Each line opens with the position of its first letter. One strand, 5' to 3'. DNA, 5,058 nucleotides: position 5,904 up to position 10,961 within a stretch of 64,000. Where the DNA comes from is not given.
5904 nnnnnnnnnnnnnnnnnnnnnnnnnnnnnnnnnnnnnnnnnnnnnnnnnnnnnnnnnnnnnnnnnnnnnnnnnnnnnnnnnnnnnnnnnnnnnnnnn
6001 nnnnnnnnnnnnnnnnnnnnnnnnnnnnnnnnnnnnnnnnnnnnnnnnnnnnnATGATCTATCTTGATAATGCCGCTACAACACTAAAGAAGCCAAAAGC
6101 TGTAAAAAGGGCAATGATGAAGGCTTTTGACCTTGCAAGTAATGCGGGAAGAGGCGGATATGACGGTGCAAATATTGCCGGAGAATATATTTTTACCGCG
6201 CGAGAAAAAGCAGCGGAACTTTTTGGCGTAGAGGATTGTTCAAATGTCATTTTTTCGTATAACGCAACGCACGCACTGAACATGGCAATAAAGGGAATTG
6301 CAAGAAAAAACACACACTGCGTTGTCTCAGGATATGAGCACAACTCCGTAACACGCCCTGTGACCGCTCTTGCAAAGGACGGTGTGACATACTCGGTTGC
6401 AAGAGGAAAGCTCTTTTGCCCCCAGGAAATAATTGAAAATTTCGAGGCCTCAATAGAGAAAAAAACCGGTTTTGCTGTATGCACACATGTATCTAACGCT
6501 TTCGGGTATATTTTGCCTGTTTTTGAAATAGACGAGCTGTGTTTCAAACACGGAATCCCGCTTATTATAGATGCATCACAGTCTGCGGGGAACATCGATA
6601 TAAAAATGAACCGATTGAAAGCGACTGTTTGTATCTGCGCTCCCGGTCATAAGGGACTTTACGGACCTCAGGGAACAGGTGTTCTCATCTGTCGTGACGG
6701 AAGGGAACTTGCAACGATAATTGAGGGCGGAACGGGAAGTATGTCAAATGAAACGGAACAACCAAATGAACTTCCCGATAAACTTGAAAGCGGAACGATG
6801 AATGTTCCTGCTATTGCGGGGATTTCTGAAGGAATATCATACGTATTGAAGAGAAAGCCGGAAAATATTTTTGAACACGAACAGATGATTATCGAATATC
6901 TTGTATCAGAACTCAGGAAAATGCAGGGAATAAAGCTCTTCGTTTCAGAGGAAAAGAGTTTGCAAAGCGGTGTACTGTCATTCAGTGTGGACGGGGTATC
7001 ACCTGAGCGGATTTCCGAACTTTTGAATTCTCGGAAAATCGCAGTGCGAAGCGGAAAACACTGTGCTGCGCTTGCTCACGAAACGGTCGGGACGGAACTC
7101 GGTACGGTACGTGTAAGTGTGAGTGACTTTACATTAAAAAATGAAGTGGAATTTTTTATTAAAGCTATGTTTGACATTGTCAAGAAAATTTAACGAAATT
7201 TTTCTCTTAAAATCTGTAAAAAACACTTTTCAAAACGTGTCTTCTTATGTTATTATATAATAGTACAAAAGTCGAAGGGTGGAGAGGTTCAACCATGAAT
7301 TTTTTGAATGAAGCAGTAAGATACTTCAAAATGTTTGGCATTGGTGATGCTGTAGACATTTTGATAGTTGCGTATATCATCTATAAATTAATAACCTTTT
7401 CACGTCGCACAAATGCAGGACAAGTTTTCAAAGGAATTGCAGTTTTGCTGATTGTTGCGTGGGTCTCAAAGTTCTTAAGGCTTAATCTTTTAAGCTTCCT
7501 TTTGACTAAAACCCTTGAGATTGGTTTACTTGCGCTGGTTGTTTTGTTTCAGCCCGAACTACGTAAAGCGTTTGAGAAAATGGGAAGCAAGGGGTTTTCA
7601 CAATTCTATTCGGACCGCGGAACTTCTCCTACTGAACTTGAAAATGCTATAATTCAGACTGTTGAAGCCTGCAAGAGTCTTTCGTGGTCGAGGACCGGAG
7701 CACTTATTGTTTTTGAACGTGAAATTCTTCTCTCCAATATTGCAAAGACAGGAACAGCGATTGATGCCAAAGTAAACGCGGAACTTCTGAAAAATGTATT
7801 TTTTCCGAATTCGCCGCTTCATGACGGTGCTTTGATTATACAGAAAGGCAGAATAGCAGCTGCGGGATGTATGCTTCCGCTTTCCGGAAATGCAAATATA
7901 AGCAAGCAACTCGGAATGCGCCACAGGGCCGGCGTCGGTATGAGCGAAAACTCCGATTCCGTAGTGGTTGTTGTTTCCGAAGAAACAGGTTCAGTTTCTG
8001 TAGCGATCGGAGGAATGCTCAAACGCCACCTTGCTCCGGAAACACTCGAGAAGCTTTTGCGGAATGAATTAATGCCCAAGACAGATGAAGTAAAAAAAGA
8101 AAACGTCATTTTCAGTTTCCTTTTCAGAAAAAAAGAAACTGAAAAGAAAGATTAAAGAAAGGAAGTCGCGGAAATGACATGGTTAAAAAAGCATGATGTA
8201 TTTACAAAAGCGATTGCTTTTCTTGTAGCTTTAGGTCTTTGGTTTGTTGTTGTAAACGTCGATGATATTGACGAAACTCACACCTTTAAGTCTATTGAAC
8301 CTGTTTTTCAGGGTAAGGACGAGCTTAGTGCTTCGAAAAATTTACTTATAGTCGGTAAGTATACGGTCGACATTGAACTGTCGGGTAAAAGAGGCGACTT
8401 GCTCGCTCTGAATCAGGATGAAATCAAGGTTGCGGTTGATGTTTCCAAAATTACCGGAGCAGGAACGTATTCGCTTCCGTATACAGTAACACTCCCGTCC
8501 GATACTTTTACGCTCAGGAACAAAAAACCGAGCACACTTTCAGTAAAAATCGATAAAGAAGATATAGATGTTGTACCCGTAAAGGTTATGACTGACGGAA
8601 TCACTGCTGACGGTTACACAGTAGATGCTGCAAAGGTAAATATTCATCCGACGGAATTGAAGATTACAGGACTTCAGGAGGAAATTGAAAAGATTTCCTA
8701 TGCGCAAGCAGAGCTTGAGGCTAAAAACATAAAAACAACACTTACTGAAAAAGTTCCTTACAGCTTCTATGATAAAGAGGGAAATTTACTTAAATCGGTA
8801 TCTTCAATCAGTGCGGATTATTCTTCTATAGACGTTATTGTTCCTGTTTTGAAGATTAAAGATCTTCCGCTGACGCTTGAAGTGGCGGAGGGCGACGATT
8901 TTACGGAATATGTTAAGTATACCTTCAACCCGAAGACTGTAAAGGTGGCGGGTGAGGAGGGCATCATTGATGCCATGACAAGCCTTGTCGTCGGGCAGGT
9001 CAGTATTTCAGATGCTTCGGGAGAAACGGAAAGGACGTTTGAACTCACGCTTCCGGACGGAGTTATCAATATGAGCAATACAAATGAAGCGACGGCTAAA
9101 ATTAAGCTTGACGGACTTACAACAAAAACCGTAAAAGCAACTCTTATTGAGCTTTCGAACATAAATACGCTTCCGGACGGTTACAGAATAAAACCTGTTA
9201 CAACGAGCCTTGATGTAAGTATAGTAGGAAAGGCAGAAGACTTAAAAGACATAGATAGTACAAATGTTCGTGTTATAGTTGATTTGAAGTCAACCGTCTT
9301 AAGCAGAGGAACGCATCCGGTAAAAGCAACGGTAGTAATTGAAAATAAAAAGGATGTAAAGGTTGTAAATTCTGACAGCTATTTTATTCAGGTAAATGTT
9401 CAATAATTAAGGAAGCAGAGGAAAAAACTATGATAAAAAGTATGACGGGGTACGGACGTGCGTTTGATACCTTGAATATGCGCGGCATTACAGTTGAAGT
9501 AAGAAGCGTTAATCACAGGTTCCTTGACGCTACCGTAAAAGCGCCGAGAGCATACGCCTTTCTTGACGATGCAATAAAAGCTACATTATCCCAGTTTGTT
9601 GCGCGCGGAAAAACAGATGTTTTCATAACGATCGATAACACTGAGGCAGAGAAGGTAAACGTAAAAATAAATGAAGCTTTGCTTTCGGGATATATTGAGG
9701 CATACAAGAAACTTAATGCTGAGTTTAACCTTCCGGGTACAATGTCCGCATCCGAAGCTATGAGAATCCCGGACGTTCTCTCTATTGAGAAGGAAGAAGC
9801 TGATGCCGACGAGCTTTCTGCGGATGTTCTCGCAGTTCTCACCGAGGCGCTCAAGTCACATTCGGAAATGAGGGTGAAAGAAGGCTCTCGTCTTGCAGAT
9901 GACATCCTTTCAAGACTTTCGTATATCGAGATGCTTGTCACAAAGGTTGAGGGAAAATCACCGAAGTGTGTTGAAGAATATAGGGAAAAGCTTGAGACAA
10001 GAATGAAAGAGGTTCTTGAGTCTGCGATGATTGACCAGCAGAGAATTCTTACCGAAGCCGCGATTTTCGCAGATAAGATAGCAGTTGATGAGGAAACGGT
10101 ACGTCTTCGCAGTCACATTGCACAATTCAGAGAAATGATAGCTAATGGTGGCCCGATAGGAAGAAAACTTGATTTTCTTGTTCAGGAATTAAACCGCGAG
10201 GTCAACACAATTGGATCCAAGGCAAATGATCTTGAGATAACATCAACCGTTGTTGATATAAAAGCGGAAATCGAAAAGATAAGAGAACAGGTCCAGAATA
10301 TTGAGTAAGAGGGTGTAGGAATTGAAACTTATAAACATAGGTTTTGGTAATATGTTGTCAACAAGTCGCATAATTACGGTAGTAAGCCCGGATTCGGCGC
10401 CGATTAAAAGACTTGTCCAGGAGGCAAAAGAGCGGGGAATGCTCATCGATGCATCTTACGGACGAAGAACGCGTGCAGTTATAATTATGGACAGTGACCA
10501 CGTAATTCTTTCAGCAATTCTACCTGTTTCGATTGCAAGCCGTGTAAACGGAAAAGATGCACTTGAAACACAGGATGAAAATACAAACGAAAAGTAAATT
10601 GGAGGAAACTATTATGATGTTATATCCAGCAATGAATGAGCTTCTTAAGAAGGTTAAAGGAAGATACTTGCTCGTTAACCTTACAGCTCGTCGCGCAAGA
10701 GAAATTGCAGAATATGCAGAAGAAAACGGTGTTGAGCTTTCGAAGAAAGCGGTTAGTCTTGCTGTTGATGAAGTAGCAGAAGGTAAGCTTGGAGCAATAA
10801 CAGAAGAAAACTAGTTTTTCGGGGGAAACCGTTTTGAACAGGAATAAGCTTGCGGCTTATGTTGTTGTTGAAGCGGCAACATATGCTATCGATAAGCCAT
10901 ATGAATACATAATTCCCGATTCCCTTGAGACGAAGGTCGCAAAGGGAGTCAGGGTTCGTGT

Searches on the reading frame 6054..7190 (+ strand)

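Call 34: search_protein_families(library=pfam, proteins=[window:6054-7190:+], max_evalue=0.001)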
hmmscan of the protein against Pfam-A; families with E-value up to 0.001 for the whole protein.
window:6054-7190:+ (379 aa): 2 families
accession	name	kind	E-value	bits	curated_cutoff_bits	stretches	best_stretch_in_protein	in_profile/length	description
PF00266.25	Aminotran_5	-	1.2e-69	235.5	21.5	1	2-367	1-370/371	Aminotransferase class-V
PF01041.23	DegT_DnrJ_EryC1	-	3.5e-05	23.6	19.8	1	51-179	31-151/360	DegT/DnrJ/EryC1/StrS aminotransferase family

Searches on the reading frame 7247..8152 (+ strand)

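Call 34: search_protein_families(library=pfam, proteins=[window:7247-8152:+], max_evalue=0.001)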
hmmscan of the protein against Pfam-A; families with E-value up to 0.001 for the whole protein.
window:7247-8152:+ (302 aa): 2 families
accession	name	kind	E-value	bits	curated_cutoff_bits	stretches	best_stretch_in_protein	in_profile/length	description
PF02457.21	DAC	-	8e-44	148.5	27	1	140-257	2-118/119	DisA bacterial checkpoint controller nucleotide-binding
PF19293.4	CdaA_N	-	1.5e-14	54.3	23.8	1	28-104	3-80/81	CdaA N-terminal transmembrane domain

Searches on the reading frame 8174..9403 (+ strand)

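Call 30: search_protein_families(library=pfam, proteins=[window:8174-9403:+], max_evalue=0.01)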
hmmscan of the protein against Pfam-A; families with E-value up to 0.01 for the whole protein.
window:8174-9403:+ (410 aa): 1 family
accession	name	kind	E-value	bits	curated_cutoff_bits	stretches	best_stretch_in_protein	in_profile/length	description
PF07949.17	YbbR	-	7.4e-22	77.9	22.3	3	134-206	1-73/81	YbbR-like protein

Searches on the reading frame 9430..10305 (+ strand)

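Call 34: search_protein_families(library=pfam, proteins=[window:9430-10305:+], max_evalue=0.001)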
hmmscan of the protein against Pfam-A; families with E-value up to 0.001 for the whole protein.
window:9430-10305:+ (292 aa): 2 families
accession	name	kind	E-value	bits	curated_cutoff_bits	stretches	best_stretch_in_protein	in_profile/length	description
PF08340.16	YicC-like_C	-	9.9e-49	164.9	27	1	174-292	2-120/120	Endoribonuclease YicC-like, C-terminal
PF03755.18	YicC-like_N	-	1.8e-44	152.3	25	1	2-156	1-155/156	Endoribonuclease YicC-like, N-terminal region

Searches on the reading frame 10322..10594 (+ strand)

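Call 29: search_protein_families(library=pfam, proteins=[window:10322-10594:+], max_evalue=0.01)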
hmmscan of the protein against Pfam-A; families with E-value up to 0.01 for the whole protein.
window:10322-10594:+ (91 aa): 1 family
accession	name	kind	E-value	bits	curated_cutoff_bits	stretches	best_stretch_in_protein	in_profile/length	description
PF04025.18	RemA-like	-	6.5e-34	116.3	26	1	3-74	1-72/73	Extracellular matrix regulatory protein A-like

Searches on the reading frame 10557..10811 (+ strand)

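Call 34: search_protein_families(library=pfam, proteins=[window:10557-10811:+], max_evalue=0.001)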
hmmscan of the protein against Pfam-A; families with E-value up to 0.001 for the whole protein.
window:10557-10811:+ (85 aa): 1 family
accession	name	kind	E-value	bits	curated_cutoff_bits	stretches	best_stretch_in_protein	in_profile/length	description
PF01192.27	RNA_pol_Rpb6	-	2.7e-12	46.9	26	1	28-78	1-51/53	RNA polymerase Rpb6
